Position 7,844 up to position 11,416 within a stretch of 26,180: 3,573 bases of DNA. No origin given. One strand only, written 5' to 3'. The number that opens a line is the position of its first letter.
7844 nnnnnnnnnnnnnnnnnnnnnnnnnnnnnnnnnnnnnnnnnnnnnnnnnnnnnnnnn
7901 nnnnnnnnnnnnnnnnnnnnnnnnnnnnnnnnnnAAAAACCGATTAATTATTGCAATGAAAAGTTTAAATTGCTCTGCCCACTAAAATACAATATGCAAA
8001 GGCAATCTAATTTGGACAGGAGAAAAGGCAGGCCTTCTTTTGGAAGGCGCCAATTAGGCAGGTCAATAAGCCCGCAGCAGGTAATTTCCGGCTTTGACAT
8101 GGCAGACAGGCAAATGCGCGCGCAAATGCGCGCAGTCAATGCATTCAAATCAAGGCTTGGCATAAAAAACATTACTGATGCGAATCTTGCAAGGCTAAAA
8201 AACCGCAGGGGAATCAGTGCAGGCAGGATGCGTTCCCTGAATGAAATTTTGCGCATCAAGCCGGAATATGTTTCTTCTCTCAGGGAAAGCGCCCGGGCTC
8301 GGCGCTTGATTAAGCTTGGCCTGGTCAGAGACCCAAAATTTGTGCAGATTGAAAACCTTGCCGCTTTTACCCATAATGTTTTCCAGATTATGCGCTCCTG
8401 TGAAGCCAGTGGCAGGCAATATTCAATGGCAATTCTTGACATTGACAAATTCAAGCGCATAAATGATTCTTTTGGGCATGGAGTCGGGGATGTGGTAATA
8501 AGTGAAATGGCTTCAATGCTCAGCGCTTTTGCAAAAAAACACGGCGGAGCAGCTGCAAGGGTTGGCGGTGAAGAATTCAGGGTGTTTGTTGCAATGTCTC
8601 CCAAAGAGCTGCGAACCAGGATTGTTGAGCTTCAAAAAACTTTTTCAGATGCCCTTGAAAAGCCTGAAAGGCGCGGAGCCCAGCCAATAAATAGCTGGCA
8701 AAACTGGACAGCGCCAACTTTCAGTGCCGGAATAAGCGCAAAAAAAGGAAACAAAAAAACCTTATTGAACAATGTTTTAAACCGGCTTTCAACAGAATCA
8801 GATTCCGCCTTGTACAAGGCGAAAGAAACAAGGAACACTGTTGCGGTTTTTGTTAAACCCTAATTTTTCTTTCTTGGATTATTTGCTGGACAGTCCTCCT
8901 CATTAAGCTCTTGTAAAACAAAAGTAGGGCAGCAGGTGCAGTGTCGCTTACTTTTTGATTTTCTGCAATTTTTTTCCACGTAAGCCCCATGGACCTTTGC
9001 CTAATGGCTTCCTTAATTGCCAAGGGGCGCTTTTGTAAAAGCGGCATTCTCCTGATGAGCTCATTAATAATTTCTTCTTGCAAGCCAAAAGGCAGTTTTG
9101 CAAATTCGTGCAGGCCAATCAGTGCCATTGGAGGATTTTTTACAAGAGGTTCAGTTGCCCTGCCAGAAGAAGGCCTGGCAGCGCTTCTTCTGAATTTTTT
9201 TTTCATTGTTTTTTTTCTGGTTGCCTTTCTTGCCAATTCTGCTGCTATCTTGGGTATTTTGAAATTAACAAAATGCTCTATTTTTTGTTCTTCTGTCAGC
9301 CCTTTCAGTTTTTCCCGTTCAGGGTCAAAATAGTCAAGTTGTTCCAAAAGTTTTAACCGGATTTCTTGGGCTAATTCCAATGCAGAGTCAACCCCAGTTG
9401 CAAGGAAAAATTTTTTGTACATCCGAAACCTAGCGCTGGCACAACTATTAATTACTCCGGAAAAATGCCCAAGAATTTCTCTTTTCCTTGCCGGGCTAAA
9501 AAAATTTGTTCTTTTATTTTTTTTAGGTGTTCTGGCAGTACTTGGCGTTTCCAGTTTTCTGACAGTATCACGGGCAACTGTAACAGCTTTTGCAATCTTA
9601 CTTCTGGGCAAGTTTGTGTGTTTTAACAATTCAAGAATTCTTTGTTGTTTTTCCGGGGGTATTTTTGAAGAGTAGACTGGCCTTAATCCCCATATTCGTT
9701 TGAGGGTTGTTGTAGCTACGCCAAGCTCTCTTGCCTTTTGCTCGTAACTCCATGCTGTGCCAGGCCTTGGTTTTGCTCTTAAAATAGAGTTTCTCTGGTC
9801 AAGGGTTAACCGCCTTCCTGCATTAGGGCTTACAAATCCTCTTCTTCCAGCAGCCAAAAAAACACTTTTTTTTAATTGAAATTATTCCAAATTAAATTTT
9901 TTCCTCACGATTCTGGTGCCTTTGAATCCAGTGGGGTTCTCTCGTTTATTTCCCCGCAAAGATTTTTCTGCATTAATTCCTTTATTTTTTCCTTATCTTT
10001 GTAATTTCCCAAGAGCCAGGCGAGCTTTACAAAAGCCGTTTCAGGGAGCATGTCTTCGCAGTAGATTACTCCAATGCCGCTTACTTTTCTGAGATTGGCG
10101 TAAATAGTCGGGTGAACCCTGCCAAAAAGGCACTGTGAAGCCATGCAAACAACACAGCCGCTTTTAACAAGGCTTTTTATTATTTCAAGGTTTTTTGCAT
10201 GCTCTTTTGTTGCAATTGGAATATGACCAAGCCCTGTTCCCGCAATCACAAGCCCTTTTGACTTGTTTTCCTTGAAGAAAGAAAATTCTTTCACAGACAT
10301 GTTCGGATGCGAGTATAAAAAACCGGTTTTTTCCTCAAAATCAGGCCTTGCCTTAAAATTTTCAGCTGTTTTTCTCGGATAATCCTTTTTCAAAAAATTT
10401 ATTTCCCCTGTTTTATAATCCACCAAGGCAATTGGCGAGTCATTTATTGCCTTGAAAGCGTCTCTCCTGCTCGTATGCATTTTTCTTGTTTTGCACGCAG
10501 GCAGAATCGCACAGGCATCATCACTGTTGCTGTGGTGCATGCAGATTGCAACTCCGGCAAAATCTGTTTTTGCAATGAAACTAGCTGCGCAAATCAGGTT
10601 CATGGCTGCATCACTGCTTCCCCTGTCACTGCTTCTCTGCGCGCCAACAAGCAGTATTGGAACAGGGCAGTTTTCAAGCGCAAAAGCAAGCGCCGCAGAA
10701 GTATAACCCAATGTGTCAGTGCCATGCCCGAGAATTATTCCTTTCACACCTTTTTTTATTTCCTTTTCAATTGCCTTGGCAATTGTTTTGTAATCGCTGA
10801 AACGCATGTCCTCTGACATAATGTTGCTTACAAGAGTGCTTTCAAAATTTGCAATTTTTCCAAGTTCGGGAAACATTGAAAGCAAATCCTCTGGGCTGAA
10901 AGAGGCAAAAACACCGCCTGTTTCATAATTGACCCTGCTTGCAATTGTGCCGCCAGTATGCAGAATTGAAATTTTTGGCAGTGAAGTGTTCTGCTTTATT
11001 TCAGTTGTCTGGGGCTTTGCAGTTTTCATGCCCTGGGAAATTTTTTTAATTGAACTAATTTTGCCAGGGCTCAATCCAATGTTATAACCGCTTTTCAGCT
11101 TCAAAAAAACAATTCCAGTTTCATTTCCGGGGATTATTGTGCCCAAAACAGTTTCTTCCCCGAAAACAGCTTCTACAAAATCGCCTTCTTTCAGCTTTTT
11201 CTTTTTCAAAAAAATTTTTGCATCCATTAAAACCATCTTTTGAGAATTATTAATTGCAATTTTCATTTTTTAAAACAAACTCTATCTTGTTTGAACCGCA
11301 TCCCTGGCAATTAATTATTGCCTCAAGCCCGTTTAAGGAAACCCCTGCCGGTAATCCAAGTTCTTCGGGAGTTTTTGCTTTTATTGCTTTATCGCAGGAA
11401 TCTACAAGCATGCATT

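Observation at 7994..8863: A bacterial-type GGDEF diguanylate cyclase lies in an archaeal gene neighbourhood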

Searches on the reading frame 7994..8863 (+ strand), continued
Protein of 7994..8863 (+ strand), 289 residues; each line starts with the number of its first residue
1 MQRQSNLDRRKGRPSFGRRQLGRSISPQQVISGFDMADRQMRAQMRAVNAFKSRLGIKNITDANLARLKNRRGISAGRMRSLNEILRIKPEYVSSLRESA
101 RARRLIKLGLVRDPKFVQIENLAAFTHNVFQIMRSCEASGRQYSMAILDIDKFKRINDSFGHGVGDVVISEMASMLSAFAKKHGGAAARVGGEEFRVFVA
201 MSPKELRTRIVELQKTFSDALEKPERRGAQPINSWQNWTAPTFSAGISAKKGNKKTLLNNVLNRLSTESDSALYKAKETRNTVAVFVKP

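Call 81: search_protein_families(library=padloc, proteins=[window:7994-8863:+], max_evalue=0.001)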
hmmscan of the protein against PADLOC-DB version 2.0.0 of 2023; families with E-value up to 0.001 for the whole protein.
window:7994-8863:+ (289 aa): 0 families

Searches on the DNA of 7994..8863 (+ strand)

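Call 49: search_rna_families(sources=[L001, L002, L003, L004, L087, L088, L089, L091], threshold=gathering)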
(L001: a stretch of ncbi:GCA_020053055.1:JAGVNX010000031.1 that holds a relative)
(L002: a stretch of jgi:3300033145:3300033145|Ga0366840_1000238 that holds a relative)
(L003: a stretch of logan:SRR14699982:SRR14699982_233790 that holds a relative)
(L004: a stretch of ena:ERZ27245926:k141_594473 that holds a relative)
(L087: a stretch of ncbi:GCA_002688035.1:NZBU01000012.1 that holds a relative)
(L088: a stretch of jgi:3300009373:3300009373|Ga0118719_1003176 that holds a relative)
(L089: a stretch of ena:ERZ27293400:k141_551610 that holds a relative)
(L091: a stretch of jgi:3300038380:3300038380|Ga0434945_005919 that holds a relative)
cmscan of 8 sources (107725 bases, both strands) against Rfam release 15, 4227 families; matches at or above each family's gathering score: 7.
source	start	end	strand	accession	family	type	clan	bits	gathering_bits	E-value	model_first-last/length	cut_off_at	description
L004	10712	10784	-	RF00005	tRNA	Gene; tRNA;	CL00001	63.2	29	4e-11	1-71/71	no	tRNA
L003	11221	11293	+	RF00005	tRNA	Gene; tRNA;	CL00001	60.7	29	1.9e-10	1-71/71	no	tRNA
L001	16772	16845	+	RF00005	tRNA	Gene; tRNA;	CL00001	58.5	29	7.8e-10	1-71/71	no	tRNA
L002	20529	20603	+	RF00005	tRNA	Gene; tRNA;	CL00001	56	29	3.7e-09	1-71/71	no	tRNA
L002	20431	20505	+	RF00005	tRNA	Gene; tRNA;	CL00001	50.3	29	1.4e-07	1-71/71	no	tRNA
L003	11334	11406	+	RF00005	tRNA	Gene; tRNA;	CL00001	46.4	29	1.6e-06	1-71/71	no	tRNA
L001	17625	17760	+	RF00005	tRNA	Gene; tRNA;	CL00001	46.1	29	2e-06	1-71/71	no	tRNA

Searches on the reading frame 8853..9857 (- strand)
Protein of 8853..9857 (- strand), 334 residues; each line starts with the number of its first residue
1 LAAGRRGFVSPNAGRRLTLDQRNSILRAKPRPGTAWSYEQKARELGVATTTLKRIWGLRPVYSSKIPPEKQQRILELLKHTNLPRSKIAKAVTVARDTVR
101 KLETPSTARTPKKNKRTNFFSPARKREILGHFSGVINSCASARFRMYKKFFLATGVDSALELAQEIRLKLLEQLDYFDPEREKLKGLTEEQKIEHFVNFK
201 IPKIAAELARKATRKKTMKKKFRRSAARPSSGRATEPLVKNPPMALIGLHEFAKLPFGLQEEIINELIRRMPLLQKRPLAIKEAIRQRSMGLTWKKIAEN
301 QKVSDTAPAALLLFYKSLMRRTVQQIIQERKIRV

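Call 4: search_protein_families(library=pfam, proteins=[window:8853-9857:-], max_evalue=0.01)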
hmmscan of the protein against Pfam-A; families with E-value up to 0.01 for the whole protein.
window:8853-9857:- (334 aa): 3 families
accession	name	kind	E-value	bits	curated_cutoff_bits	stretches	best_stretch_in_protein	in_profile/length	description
PF02796.21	HTH_7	-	5.1e-06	27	23.8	1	64-99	4-38/45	Helix-turn-helix domain of resolvase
PF13565.12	HTH_32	-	1.3e-05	26.1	33.7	0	64-101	27-71/73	Homeodomain-like domain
PF04542.20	Sigma70_r2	-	0.0075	16.5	24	0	157-184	21-49/71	Sigma-70 region 2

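Call 7: search_protein_families(library=ncbifam, proteins=[window:8853-9857:-], max_evalue=0.01)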
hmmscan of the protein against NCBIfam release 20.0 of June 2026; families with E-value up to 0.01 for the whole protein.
window:8853-9857:- (334 aa): 3 families
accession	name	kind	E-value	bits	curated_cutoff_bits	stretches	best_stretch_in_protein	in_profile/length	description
TIGR02937.1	sigma70-ECF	superfamily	0.00011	21.9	42.9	0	143-188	14-56/165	sigma-70 family RNA polymerase sigma factor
NF009172.0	PRK12519.1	subfamily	0.0063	16.1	222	0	68-100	143-175/194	RNA polymerase sigma factor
NF033546.1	transpos_IS21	equivalog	0.0088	15.6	160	0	78-143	4-64/294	IS21 family transposase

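Call 71: search_protein_families(library=phrogs, proteins=[window:8853-9857:-], max_evalue=0.01)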
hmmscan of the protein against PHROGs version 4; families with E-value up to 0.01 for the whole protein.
window:8853-9857:- (334 aa): 0 families

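Call 72: search_dna_similar(query=window:8853-9857:-, collection=plasmids, mode=protein, max_rows=8)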
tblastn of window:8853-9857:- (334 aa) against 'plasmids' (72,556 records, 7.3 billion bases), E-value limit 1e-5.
No match.

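Call 81: search_protein_families(library=padloc, proteins=[window:8853-9857:-], max_evalue=0.001)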
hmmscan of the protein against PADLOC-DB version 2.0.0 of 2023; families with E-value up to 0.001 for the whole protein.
window:8853-9857:- (334 aa): 0 families

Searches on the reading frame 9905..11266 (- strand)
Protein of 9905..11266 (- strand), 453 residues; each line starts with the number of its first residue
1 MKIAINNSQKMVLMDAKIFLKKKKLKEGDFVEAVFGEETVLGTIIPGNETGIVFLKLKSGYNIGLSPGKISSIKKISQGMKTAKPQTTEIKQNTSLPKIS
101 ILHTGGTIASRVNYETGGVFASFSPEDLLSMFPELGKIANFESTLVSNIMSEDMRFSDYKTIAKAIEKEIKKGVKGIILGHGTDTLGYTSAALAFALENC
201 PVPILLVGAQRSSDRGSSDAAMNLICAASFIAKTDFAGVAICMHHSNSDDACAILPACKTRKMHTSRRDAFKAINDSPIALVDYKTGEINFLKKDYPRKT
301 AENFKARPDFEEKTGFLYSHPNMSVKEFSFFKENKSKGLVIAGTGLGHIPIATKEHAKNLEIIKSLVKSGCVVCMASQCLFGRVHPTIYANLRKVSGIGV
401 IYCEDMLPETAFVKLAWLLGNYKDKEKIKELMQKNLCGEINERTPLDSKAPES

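Call 4: search_protein_families(library=pfam, proteins=[window:9905-11266:-], max_evalue=0.01)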
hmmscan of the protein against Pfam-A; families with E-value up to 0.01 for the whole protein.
window:9905-11266:- (453 aa): 3 families
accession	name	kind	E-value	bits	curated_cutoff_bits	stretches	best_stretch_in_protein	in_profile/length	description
PF00710.25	Asparaginase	-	2.6e-55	187.4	22.5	1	98-293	1-189/193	Asparaginase, N-terminal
PF17763.6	Asparaginase_C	-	1.3e-25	90.1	34.6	1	316-432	4-114/114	Glutaminase/Asparaginase C-terminal domain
PF18195.6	GatD_N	-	1.2e-07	31.5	25.7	1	26-76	2-54/54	GatD N-terminal domain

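Call 7: search_protein_families(library=ncbifam, proteins=[window:9905-11266:-], max_evalue=0.01)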
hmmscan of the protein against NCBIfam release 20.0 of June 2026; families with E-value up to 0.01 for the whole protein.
window:9905-11266:- (453 aa): 6 families
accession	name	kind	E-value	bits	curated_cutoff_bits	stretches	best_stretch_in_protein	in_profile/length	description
NF003217.0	PRK04183.1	equivalog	2.4e-147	491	310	1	24-446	2-417/420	Glu-tRNA(Gln) amidotransferase subunit GatD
TIGR02153.1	gatD_arch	equivalog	6e-140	466.5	324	1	42-444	4-403/405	Glu-tRNA(Gln) amidotransferase subunit GatD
TIGR00519.1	asnASE_I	subfamily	1.7e-104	349.4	260.5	1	96-441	1-336/337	type I asparaginase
TIGR00520.1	asnASE_II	subfamily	1.1e-42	146.2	314.3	1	79-433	7-350/352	type II asparaginase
NF006998.0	PRK09461.1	equivalog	2.3e-34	119.2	376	1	98-441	5-335/337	asparaginase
NF008304.0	PRK11096.1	equivalog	1.9e-32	112.2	506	1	91-433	18-346/348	L-asparaginase 2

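Call 36: list_cluster_members(proteins=[P0001, P0002, P0004, P0003, P0008, window:9905-11266:-])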
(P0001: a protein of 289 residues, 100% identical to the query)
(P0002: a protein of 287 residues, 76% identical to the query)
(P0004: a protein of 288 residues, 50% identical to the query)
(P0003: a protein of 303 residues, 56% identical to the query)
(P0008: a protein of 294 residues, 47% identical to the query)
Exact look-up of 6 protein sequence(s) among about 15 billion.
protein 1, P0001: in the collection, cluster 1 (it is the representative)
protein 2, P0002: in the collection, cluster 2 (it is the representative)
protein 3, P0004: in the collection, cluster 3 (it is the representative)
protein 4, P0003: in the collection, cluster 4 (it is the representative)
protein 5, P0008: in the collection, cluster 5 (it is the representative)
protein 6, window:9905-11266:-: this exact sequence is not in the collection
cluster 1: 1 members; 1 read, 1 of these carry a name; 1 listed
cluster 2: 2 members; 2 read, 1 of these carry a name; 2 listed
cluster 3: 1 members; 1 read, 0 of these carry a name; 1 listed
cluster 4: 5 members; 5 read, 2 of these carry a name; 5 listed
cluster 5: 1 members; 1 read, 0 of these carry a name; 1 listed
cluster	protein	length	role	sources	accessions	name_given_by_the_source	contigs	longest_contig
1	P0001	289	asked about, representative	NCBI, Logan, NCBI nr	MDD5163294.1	MAG: GGDEF domain-containing protein [Candidatus ainarchaeum sp.] | GGDEF domain-containing protein [Candidatus ainarchaeum sp.]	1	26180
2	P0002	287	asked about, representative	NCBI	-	-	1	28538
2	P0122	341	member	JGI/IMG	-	diguanylate cyclase (GGDEF)-like protein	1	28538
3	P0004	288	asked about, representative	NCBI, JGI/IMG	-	-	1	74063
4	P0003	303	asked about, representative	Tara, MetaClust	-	strand:+ start:675 stop:1586 length:912 start_codon:yes stop_codon:yes gene_type:complete | TARA_037_MES_0.1-0.22_scaffold340725_1_gene437521 COG2199 K02488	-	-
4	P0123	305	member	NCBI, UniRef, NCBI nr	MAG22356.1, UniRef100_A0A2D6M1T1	MAG: hypothetical protein CL943_03585 [Candidatus Diapherotrites archaeon] | GGDEF domain-containing protein n=1 Tax=Candidatus Iainarchaeum sp. TaxID=3101447 ... | hypothetical protein [Candidatus Diapherotrites archaeon]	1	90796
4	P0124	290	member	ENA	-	-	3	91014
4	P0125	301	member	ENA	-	-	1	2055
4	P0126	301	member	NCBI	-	-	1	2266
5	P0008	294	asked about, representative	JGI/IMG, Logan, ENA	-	-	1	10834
